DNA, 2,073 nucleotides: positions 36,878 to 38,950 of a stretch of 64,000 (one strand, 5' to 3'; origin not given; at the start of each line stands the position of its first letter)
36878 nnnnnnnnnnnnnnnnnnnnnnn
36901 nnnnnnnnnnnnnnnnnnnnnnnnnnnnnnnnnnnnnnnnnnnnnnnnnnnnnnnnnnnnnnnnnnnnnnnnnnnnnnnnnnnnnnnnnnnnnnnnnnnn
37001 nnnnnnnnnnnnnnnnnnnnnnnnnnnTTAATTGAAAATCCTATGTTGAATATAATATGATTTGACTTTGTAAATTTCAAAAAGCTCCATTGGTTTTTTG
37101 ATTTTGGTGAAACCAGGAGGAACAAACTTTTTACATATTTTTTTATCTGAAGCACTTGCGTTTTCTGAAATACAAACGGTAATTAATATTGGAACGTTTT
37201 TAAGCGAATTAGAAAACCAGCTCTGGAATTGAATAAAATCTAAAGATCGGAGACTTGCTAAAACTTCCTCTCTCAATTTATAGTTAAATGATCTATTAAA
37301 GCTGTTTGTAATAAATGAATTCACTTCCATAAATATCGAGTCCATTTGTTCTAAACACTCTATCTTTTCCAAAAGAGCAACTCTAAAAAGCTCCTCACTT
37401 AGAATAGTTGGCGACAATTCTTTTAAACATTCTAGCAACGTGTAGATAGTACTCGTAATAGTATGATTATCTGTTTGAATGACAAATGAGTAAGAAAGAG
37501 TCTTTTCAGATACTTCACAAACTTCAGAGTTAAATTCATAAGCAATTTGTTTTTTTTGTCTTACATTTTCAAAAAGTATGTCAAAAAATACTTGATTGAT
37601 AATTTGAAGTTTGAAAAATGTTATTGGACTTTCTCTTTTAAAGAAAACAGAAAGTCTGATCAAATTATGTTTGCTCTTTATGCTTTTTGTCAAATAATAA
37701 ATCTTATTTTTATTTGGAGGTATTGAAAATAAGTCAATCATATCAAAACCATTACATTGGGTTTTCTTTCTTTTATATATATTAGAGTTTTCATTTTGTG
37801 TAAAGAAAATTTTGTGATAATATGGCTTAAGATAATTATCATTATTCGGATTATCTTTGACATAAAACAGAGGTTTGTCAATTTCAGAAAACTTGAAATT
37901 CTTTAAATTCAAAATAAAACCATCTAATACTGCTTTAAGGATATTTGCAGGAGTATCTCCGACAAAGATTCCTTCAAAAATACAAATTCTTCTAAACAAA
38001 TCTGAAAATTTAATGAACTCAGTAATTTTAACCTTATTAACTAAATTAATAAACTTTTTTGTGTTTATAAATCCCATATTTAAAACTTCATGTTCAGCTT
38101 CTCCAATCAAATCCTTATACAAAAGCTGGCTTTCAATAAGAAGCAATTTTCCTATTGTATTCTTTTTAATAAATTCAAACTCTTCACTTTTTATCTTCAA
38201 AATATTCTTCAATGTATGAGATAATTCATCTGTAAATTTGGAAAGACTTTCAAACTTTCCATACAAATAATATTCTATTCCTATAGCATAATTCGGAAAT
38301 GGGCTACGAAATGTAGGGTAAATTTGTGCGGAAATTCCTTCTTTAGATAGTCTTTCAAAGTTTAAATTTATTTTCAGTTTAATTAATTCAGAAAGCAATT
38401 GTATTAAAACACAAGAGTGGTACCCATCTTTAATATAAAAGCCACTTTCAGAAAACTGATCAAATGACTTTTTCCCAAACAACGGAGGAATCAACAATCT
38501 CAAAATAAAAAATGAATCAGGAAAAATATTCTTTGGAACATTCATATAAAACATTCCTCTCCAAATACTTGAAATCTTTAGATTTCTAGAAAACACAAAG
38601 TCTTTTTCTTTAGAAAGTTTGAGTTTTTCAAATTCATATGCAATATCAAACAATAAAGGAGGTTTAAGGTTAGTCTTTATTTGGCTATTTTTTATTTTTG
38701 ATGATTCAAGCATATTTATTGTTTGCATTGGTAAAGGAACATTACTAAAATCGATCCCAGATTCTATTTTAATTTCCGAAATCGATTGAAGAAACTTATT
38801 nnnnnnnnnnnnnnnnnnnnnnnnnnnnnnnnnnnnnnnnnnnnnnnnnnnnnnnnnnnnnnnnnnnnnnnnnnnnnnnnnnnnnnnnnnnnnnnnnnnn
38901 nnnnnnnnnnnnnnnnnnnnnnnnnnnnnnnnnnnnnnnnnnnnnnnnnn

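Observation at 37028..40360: A single cytosolic, fully canonical IDE sits inside the secreted paralog array.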

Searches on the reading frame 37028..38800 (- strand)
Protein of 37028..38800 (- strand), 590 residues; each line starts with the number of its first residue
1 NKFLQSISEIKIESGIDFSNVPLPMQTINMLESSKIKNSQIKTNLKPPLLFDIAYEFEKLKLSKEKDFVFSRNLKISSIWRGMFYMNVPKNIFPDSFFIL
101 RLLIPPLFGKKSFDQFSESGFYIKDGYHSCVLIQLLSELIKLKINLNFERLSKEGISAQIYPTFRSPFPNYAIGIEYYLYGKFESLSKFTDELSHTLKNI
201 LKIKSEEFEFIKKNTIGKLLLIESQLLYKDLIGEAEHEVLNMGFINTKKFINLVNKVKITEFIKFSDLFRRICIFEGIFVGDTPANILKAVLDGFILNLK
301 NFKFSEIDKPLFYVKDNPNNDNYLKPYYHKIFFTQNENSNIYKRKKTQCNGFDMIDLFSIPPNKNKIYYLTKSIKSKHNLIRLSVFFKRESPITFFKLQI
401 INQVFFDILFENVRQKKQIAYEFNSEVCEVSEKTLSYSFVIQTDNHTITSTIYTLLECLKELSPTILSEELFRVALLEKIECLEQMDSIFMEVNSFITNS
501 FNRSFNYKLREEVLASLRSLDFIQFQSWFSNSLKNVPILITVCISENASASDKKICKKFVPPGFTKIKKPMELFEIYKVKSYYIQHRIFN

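Call 45: find_homologous_proteins(query=window:37028-38800:-)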
Query window:37028-38800:-: 8000 candidates shared short words with the query, none scored E <= 0.001.
